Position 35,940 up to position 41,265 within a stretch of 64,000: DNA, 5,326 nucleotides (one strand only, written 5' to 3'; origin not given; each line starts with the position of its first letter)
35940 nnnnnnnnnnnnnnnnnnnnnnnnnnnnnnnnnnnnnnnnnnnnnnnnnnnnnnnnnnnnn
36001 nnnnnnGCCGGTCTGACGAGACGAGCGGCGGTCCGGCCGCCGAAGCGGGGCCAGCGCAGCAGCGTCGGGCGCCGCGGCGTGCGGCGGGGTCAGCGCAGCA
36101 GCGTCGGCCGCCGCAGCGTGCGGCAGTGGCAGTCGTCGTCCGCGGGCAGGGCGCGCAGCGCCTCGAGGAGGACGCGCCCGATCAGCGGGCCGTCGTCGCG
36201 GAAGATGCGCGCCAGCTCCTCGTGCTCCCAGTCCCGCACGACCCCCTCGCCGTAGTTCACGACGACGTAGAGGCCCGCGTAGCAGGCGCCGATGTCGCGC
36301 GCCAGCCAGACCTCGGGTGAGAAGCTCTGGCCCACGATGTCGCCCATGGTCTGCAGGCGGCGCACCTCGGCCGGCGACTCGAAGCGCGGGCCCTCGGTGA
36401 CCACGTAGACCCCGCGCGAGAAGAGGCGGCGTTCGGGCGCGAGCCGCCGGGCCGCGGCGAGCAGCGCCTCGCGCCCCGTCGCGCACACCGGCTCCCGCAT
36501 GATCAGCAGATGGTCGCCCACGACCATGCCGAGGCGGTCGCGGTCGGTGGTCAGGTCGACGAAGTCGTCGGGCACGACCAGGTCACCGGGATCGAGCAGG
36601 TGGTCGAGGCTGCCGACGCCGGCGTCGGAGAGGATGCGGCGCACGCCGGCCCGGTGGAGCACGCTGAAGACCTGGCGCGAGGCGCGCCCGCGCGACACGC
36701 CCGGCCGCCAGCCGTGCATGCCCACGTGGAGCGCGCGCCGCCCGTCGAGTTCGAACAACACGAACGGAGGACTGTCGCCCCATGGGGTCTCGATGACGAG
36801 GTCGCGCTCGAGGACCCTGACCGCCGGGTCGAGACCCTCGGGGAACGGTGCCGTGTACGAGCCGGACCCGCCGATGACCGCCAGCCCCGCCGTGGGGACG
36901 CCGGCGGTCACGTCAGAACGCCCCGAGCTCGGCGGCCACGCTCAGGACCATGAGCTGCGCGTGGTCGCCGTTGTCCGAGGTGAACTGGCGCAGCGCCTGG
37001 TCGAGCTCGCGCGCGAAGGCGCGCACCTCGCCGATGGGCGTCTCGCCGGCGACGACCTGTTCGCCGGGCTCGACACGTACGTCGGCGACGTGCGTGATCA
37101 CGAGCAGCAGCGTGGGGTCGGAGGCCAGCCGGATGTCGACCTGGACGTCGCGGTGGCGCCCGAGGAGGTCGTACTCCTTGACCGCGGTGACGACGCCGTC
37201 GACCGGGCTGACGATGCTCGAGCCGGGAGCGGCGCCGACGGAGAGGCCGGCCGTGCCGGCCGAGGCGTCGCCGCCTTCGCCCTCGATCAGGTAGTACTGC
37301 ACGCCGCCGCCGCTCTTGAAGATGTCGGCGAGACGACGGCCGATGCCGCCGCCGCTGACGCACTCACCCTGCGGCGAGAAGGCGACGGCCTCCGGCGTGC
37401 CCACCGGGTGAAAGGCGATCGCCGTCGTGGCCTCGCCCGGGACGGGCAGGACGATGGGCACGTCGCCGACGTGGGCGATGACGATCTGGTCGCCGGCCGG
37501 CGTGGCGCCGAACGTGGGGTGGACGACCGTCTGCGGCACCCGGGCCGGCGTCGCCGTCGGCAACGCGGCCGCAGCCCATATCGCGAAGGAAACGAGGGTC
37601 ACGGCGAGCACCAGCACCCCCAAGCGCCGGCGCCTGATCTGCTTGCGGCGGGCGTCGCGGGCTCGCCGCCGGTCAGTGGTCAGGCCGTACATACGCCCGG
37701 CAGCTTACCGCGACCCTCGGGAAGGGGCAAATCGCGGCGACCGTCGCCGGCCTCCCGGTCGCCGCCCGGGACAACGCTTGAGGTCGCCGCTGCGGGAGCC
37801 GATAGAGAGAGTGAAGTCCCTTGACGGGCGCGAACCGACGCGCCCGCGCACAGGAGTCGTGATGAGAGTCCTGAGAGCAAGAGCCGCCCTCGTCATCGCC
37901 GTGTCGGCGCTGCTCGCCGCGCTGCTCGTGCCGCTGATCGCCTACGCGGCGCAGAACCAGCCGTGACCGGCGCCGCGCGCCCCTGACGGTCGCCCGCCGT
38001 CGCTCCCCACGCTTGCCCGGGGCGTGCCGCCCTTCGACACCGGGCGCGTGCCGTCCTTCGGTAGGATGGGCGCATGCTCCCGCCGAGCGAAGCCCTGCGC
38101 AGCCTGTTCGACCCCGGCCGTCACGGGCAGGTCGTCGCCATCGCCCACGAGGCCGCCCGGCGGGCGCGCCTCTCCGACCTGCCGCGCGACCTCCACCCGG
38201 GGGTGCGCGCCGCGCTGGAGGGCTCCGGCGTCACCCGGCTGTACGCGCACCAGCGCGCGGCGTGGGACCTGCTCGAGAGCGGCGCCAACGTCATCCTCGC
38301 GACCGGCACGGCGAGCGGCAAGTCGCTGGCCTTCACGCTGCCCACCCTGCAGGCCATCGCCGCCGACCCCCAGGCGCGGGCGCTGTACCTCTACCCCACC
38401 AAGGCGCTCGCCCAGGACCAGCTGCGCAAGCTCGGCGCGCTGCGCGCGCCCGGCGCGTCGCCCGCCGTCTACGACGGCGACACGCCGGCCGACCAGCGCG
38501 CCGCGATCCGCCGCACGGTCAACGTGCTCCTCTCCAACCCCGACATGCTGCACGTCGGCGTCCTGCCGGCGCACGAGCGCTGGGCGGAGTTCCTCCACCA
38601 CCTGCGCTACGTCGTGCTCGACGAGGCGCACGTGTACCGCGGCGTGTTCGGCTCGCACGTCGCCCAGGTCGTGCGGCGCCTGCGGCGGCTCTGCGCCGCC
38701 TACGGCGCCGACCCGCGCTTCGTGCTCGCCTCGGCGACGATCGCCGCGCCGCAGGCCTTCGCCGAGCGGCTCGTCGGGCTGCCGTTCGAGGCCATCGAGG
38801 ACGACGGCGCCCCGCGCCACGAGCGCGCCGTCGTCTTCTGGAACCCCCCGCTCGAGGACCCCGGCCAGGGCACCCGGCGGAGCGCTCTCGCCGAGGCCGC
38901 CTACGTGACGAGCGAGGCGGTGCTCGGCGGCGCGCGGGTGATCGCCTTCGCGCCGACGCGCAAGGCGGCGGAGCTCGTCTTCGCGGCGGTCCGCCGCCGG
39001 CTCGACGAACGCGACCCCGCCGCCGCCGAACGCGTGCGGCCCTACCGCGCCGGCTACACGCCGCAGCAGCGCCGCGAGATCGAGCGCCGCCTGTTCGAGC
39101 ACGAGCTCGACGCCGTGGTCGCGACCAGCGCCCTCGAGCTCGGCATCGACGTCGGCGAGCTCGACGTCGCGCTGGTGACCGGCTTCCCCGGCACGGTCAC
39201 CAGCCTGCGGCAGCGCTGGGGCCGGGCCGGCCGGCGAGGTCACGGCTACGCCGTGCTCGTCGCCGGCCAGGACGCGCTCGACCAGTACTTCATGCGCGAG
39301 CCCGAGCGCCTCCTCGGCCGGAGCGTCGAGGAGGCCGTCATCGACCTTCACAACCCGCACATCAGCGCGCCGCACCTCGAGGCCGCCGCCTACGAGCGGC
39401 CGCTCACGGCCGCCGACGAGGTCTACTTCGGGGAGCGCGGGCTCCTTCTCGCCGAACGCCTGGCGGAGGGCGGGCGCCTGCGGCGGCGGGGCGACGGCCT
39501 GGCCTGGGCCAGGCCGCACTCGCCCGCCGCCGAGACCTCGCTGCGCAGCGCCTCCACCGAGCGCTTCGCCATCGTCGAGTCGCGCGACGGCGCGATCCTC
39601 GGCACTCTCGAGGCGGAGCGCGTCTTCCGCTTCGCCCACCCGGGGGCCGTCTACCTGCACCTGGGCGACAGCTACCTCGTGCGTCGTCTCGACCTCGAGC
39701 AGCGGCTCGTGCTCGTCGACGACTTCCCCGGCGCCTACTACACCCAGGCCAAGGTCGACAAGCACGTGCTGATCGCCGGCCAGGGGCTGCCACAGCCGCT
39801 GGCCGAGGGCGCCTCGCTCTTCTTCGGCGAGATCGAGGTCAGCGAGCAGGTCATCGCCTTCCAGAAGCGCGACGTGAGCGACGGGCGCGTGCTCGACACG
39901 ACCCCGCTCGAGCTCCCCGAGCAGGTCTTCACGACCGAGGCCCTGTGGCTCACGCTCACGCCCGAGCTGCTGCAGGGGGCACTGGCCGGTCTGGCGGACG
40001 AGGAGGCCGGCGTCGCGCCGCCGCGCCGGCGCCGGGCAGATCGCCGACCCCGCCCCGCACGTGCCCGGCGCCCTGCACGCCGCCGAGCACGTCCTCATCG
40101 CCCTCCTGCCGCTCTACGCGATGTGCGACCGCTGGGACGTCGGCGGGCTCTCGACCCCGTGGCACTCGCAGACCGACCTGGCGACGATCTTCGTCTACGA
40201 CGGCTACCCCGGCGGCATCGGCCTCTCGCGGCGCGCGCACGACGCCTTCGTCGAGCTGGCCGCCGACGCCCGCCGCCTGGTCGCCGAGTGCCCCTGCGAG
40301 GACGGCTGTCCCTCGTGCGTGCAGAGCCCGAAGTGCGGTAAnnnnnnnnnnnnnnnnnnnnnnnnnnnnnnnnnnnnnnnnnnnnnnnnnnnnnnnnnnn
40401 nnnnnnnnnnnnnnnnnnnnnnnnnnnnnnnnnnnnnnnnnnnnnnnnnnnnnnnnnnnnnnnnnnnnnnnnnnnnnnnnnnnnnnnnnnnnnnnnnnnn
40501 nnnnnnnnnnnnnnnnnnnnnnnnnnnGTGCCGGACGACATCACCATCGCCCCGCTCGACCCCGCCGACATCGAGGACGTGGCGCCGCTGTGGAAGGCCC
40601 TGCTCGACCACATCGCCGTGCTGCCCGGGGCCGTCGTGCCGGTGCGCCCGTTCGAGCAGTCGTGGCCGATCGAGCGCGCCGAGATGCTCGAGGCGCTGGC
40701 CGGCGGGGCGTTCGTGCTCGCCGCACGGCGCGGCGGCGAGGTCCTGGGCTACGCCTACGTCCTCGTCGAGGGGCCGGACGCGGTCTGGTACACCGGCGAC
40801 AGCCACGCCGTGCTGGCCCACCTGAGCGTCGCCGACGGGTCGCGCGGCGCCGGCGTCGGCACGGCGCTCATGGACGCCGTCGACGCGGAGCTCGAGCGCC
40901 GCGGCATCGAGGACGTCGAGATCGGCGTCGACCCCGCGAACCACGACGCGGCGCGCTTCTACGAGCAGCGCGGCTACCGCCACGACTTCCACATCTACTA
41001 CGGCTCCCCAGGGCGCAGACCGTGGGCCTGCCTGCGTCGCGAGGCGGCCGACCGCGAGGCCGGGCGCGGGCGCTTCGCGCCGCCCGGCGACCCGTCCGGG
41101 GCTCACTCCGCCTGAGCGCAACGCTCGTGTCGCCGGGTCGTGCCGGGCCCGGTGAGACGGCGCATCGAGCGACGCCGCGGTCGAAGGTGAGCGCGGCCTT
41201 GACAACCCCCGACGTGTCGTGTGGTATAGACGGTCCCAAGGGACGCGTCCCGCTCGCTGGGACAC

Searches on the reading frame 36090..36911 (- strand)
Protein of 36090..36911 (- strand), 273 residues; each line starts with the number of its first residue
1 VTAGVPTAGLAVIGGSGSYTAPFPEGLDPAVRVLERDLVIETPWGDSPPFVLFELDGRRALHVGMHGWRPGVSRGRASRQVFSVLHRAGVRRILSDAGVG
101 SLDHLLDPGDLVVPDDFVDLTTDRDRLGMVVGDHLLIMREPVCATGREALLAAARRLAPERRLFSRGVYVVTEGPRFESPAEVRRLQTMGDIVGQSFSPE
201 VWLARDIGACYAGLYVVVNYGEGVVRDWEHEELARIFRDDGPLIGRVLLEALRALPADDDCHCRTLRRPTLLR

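Call 40: search_protein_families(library=ncbifam, proteins=[window:36090-36911:-], max_evalue=0.00001)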
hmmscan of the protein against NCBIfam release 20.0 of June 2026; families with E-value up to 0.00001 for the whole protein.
window:36090-36911:- (273 aa): 11 families
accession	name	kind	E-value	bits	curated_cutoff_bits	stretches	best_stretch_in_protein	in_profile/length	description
TIGR01694.1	MTAP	equivalog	9.1e-35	120.1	274.85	1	10-250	2-236/240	S-methyl-5'-thioadenosine phosphorylase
NF006334.0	PRK08564.1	equivalog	1.1e-33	116.5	382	1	8-265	8-260/267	S-methyl-5'-thioadenosine phosphorylase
NF005876.0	PRK07823.1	equivalog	2.5e-33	115.3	306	1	7-264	5-254/267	S-methyl-5'-thioadenosine phosphorylase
NF006599.0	PRK09136.1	equivalog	5e-27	94.7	223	1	10-227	4-217/247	S-methyl-5'-thioinosine phosphorylase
NF006492.0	PRK08931.1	equivalog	1.3e-24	87.1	437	1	8-221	4-211/291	S-methyl-5'-thioadenosine phosphorylase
NF005657.0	PRK07432.1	equivalog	2.7e-21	76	453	1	8-220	4-213/291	S-methyl-5'-thioadenosine phosphorylase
TIGR01698.1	PUNP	equivalog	1.3e-20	73.8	302.6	1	77-250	70-242/245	purine-nucleoside phosphorylase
NF006054.0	PRK08202.1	equivalog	5.9e-20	71.9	218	1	82-251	99-270/274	purine-nucleoside phosphorylase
TIGR01697.1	PNPH-PUNA-XAPA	subfamily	1.2e-19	70.7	197.1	1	80-239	73-233/247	inosine/guanosine/xanthosine phosphorylase family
TIGR01700.1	PNPH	equivalog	8.2e-14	51.6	293.35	1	83-236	76-232/249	purine nucleoside phosphorylase I, inosine and guanosine-specific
TIGR01699.1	XAPA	equivalog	8.4e-08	32.1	370.9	1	154-224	146-218/248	xanthosine phosphorylase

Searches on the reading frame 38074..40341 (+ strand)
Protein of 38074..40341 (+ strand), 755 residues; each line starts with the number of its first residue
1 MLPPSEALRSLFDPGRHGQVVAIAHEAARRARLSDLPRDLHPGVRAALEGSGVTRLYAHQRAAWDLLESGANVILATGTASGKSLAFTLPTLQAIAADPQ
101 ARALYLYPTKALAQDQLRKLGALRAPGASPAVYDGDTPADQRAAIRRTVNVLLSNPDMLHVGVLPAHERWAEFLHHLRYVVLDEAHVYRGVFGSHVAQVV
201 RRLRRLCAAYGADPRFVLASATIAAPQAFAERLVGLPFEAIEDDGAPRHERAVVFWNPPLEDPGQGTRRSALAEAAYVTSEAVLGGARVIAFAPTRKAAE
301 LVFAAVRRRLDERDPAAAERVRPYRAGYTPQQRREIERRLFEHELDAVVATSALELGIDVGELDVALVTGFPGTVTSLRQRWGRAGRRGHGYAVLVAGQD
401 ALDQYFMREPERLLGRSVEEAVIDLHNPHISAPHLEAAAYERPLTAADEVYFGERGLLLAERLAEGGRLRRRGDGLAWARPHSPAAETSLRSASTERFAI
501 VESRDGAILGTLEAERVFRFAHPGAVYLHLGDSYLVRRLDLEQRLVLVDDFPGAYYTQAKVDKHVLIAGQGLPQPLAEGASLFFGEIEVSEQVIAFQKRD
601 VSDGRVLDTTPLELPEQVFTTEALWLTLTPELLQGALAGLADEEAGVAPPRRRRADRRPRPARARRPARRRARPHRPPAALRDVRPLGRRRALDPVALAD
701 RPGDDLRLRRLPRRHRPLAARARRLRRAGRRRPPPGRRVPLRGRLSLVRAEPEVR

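Call 40: search_protein_families(library=ncbifam, proteins=[window:38074-40341:+], max_evalue=0.00001)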
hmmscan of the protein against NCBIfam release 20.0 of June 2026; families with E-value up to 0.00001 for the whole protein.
window:38074-40341:+ (755 aa): 20 families
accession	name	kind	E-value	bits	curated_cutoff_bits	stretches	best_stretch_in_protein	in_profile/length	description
TIGR03817.1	DECH_helic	hypoth_equivalog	3.5e-204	680.2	874.1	1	22-636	3-621/742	helicase/secretion neighborhood putative DEAH-box helicase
TIGR04121.1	DEXH_lig_assoc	equivalog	6.6e-36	123.3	850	1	56-389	14-347/804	ligase-associated DNA damage response DEXH box helicase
NF010338.0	PRK13767.1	equivalog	1.8e-27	96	849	1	56-389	34-386/877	ATP-dependent helicase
NF041067.1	DpdJ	equivalog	1.1e-18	66.4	800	2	177-242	362-424/1482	protein DpdJ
NF041063.1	DpdF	equivalog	4.8e-18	65.1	550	1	66-225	154-324/813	protein DpdF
NF007284.0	PRK09751.1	equivalog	1.4e-14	52.3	1496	1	327-389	358-420/1538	ATP-dependent helicase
NF053631.1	RNA_helic_CshA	equivalog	3.4e-14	52.5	646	1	41-186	7-151/434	degradosome RNA helicase CshA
NF002654.0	PRK02362.1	equivalog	1.1e-13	50.4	887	1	40-302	8-259/739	ATP-dependent DNA helicase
NF010337.0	PRK13766.1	equivalog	7.7e-13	47.4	610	1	286-408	366-488/781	Hef nuclease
NF053711.1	RNA_heli_RhlE1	exception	6.1e-10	38.4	750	1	57-404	25-355/434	RNA helicase RhlE1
TIGR01389.1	recQ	equivalog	9.4e-10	37.5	640.2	1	67-391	25-321/591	DNA helicase RecQ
TIGR00614.1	recQ_fam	subfamily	1.4e-09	37.2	219.8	1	322-390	254-322/470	RecQ family ATP-dependent DNA helicase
NF053636.1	DDHlcsCsdAPsy1082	equivalog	3.1e-09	35.9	890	0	39-186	9-159/512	DEAD/DEAH box helicase CsdA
NF002251.0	PRK01172.1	equivalog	5.4e-09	34.8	891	1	55-360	22-327/674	ATP-dependent DNA helicase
NF008394.0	PRK11192.1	equivalog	1.5e-08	34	507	1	39-435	9-387/441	ATP-dependent RNA helicase SrmB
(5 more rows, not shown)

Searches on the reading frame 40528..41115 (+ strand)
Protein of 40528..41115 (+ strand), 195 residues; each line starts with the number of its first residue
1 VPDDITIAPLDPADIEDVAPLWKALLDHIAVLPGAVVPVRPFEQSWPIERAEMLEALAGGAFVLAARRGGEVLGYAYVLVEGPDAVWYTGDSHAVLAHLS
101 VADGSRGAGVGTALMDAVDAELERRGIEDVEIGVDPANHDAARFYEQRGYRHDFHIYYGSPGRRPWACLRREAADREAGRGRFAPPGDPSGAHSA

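Call 12: search_protein_families(library=ncbifam, proteins=[window:40528-41115:+], max_evalue=0.001)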
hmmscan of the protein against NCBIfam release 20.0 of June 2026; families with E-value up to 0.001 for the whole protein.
window:40528-41115:+ (195 aa): 8 families
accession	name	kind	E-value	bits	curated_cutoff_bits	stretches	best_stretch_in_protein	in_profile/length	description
NF002959.0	PRK03624.1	equivalog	5.3e-12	45.7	124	1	4-159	6-138/147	GNAT family acetyltransferase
NF000482.1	AAC_3_XI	exception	2.9e-10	40.1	300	1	61-150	50-132/148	aminoglycoside N-acetyltransferase AAC(3)-XI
TIGR01575.1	rimI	equivalog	1.3e-08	35.1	86.4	1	61-152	32-114/132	ribosomal protein S18-alanine N-acetyltransferase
NF041716.1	HxA_phane_GNAT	equivalog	1.1e-06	28.7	250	1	6-151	3-141/152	cyclophane-containing RiPP N-acetyltransferase HaaN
NF040504.1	resist_ArsN1b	equivalog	8.8e-05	22.4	210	1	63-152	50-135/159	arsinothricin resistance N-acetyltransferase ArsN1 family B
NF008212.0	PRK10975.1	equivalog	0.00021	21.2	219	1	91-150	161-220/232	dTDP-4-amino-4,6-dideoxy-D-galactose acyltransferase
NF000359.1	sat3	exception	0.0003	20.9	360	1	37-158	45-163/180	streptothricin N-acetyltransferase Sat3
NF040503.1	resist_ArsN1a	equivalog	0.0004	20.2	170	1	62-152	49-135/159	arsinothricin resistance N-acetyltransferase ArsN1 family A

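Call 13: search_protein_families(library=pfam, proteins=[window:40528-41115:+], max_evalue=0.001)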
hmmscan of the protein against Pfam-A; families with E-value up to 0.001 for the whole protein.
window:40528-41115:+ (195 aa): 4 families
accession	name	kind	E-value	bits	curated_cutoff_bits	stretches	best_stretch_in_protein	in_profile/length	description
PF00583.31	Acetyltransf_1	-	2e-15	57.5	20.7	1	41-150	11-116/116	Acetyltransferase (GNAT) family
PF13508.13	Acetyltransf_7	-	3.8e-11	43.6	27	1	62-151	4-83/84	Acetyltransferase (GNAT) domain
PF13673.13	Acetyltransf_10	-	2.1e-09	37.9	23.6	1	51-152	20-109/128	Acetyltransferase (GNAT) domain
PF08445.16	FR47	-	4.2e-05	23.9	22.1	1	91-157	19-84/86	FR47-like protein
